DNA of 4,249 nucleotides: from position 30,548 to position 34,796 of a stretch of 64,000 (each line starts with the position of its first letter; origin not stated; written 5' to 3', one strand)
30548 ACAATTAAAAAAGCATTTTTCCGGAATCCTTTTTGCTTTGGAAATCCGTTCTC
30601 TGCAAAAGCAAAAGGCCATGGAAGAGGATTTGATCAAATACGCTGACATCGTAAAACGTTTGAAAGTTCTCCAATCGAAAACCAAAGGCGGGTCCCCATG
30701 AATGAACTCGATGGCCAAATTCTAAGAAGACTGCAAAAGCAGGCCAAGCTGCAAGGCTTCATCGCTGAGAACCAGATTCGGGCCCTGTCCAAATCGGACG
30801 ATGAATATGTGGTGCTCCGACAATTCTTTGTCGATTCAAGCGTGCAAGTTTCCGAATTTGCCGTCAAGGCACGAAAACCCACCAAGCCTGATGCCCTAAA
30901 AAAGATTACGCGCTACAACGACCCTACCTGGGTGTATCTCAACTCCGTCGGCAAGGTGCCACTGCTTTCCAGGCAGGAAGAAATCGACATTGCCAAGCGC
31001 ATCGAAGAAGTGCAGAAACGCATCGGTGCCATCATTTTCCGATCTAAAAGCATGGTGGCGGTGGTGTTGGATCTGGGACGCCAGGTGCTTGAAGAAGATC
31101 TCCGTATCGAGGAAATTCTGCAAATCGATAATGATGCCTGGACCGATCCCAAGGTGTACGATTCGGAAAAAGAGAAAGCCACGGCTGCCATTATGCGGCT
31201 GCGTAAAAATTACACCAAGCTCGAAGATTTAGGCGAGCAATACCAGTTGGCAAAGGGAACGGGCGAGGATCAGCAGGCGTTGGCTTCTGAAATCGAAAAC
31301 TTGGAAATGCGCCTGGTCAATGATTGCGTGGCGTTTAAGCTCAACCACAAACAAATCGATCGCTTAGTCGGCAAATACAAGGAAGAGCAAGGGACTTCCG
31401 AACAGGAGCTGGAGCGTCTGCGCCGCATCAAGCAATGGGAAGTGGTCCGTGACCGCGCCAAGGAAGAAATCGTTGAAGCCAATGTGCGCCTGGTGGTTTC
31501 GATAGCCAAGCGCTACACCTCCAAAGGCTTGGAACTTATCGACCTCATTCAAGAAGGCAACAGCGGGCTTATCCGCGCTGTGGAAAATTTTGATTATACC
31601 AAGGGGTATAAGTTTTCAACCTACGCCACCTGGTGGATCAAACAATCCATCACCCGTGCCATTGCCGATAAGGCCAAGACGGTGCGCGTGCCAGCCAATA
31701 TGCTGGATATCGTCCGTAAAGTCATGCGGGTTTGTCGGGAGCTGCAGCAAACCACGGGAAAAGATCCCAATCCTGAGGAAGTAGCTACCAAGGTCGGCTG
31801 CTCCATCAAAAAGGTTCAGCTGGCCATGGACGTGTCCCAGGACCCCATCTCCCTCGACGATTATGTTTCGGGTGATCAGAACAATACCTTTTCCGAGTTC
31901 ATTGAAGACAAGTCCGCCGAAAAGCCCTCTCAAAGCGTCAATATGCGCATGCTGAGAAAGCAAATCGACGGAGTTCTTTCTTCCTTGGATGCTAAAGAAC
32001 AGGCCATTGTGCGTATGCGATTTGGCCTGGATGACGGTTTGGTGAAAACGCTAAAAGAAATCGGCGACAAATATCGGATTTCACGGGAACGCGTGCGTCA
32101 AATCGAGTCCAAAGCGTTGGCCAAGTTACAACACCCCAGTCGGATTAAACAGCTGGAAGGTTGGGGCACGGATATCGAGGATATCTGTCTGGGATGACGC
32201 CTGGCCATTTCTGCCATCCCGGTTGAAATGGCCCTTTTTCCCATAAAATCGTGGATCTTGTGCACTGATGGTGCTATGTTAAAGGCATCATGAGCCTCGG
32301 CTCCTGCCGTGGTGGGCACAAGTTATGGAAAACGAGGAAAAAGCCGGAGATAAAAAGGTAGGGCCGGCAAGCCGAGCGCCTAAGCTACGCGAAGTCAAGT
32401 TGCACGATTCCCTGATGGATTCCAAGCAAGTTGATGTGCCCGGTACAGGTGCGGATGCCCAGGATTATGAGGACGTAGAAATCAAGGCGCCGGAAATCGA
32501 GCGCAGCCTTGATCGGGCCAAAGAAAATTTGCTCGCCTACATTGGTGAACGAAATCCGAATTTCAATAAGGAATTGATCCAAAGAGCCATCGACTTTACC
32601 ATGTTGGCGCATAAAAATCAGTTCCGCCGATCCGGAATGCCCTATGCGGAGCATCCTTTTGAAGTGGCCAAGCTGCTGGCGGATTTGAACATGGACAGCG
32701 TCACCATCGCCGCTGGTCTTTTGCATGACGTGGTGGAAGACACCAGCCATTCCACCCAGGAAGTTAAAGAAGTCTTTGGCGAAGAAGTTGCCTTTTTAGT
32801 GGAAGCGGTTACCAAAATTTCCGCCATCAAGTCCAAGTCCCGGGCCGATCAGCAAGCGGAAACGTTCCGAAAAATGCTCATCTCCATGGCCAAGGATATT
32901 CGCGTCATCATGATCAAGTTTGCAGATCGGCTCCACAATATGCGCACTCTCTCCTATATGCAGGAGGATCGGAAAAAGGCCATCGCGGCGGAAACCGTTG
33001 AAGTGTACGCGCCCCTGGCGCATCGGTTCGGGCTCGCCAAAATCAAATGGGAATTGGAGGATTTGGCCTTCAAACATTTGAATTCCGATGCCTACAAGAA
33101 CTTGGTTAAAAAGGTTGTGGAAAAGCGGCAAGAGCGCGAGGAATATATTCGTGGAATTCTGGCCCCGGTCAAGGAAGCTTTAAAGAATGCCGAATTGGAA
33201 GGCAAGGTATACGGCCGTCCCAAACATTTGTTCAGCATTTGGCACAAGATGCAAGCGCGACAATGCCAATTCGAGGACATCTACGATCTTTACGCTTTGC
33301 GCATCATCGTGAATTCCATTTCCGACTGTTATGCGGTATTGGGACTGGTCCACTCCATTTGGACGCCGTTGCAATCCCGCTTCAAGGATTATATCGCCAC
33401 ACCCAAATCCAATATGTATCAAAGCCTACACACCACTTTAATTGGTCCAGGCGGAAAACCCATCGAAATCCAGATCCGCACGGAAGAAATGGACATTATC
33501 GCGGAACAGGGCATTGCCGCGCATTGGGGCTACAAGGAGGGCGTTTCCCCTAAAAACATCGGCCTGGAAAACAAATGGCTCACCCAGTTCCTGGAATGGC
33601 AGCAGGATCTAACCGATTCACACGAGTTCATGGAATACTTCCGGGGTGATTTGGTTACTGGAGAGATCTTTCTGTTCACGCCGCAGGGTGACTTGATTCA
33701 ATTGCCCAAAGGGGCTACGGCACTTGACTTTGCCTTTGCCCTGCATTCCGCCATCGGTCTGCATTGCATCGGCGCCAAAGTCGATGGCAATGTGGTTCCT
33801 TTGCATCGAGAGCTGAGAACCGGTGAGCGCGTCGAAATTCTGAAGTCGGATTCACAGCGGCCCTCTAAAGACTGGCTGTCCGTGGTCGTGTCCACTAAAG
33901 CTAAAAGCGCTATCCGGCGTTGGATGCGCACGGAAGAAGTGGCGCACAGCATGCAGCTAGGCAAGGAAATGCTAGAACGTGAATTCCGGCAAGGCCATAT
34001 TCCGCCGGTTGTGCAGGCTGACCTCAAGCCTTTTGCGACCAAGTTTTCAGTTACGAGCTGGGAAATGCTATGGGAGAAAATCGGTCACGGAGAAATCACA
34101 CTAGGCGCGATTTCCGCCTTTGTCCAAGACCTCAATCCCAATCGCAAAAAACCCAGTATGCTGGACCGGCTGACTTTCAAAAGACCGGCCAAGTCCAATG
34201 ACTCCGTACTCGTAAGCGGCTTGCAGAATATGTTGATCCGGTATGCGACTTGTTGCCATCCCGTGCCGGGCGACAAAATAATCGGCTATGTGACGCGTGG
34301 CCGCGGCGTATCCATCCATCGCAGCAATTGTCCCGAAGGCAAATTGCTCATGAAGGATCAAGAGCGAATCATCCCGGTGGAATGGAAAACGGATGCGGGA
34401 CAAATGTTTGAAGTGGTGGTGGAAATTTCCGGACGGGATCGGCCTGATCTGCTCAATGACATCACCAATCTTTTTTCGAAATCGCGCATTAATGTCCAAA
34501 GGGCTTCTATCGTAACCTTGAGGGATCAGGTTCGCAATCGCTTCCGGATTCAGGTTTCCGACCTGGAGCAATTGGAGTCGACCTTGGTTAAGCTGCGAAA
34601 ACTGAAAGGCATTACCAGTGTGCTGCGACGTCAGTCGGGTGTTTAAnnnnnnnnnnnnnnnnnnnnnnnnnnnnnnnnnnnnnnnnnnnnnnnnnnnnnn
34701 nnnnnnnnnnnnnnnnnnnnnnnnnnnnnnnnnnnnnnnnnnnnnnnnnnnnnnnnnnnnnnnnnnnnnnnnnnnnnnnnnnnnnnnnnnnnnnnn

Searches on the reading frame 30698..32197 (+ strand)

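Call 80: search_protein_families(library=pfam, proteins=[window:30698-32197:+], max_evalue=0.00001)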
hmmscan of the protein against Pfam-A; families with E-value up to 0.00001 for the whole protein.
window:30698-32197:+ (499 aa): 4 families
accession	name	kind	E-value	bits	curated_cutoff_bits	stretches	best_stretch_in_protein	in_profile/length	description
PF04542.20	Sigma70_r2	-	1.1e-21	76.8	24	1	258-327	1-70/71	Sigma-70 region 2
PF04539.22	Sigma70_r3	-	4.4e-18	65.6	25.3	1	340-413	4-77/78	Sigma-70 region 3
PF04545.22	Sigma70_r4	-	2e-16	59.7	24.1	1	426-479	1-50/50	Sigma-70, region 4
PF00140.25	Sigma70_r1_2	-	5.8e-10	39.4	22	1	75-104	1-30/34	Sigma-70 factor, region 1.2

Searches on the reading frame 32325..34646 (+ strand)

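Call 17: search_protein_families(library=pfam, proteins=[window:32325-34646:+], max_evalue=0.001)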
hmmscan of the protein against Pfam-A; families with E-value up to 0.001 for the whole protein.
window:32325-34646:+ (773 aa): 8 families
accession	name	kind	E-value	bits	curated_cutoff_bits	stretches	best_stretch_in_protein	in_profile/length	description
PF13328.12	HD_4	-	1.9e-47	161.3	27.2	1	88-237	1-155/156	HD domain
PF04607.23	RelA_SpoT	-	8e-43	145.8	27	1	297-406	1-111/113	Region found in RelA / SpoT proteins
PF02824.27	TGS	-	6.6e-17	61.7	22.2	1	448-507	1-60/60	TGS domain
PF13291.12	ACT_4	-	9.2e-15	55.5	27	1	693-768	3-80/80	ACT domain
PF19296.4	RelA_AH_RIS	-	1.4e-14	55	23.8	1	519-669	2-172/185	RelA/SpoT, AH and RIS domains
PF01966.28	HD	-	1.2e-11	45.4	22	1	107-206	1-116/116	HD domain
PF01842.31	ACT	-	3.2e-06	27.2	27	1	697-760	1-64/66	ACT domain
PF22629.2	ACT_AHAS_ss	-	6.4e-06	26.7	27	1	703-763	5-65/67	AHAS small subunit-like ACT domain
